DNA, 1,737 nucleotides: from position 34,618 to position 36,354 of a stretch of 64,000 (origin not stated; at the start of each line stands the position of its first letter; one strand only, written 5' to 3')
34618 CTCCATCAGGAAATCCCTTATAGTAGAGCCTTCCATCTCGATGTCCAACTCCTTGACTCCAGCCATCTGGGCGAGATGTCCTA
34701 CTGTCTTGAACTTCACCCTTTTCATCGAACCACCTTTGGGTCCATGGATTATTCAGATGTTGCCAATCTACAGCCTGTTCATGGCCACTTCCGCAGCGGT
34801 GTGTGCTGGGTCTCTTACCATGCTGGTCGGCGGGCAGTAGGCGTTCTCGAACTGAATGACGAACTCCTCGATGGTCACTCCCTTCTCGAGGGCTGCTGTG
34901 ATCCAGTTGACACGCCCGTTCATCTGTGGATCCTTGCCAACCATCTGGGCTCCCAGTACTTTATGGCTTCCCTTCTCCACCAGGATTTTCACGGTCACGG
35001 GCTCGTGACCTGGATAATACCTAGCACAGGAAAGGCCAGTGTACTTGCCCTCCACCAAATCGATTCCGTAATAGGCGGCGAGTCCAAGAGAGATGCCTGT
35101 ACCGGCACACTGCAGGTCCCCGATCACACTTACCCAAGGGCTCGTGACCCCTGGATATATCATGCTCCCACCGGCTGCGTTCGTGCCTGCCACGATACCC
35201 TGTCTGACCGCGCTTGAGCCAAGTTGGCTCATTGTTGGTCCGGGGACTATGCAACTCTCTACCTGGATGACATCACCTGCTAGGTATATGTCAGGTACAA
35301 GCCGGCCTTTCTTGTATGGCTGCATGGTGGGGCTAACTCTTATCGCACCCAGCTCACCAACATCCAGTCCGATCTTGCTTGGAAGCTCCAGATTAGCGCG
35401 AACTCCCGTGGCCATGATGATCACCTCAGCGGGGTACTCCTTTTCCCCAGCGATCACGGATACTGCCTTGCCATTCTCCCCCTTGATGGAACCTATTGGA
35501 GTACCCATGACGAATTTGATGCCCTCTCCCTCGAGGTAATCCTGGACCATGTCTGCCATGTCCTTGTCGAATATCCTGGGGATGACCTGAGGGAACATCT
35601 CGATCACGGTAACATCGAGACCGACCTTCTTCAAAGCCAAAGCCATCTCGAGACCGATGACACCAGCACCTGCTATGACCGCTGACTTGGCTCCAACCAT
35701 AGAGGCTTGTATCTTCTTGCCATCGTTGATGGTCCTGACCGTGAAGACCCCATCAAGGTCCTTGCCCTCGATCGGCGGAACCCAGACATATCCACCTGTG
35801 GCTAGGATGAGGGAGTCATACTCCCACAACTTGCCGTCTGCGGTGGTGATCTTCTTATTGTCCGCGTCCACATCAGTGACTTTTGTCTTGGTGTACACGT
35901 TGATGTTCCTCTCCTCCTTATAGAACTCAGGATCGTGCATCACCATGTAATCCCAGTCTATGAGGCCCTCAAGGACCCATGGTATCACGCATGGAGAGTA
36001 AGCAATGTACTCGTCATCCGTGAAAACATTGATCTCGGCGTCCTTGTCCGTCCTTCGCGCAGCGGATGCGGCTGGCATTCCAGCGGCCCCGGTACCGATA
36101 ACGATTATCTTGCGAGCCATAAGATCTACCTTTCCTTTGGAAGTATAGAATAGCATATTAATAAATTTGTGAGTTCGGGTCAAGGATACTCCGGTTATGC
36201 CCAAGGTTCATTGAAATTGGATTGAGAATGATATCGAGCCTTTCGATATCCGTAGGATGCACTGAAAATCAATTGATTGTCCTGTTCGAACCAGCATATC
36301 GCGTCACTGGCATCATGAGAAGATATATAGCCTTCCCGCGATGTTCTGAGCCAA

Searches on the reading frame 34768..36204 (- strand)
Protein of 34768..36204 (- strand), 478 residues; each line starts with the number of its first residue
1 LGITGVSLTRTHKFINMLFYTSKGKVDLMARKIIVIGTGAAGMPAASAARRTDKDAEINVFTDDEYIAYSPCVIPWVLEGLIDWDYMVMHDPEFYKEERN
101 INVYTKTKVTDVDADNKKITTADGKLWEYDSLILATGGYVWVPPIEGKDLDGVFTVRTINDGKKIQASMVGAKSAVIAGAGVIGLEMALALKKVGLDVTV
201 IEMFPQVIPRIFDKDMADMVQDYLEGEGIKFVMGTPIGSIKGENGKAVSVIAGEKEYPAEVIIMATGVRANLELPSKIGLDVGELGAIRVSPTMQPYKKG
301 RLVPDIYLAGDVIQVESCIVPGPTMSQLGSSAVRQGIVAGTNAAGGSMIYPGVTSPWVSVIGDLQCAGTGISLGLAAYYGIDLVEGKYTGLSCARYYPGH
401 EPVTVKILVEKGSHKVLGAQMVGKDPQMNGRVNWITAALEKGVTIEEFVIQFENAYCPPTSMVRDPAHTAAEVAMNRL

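Call 57: search_protein_families(library=pfam, proteins=[window:34768-36204:-], max_evalue=0.000001)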
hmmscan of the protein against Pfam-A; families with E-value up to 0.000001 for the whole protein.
window:34768-36204:- (478 aa): 6 families
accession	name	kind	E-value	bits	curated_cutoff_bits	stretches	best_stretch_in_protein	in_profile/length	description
PF07992.20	Pyr_redox_2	-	1.2e-55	189.4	26.1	1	32-323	2-278/291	Pyridine nucleotide-disulphide oxidoreductase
PF00070.33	Pyr_redox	-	3.3e-24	85.6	22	1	175-250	2-77/82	Pyridine nucleotide-disulphide oxidoreductase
PF03486.20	HI0933_like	-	2.3e-12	47.3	50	0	97-141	120-167/244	HI0933-like protein Rossmann domain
PF01266.30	DAO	-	3.1e-12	47.1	27.9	0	175-205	2-32/353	FAD dependent oxidoreductase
PF13738.12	Pyr_redox_3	-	1.5e-11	44.6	30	0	20-139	154-268/305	Pyridine nucleotide-disulphide oxidoreductase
PF02852.28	Pyr_redox_dim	-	2.5e-10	41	25.3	1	360-451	5-95/110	Pyridine nucleotide-disulphide oxidoreductase, dimerisation domain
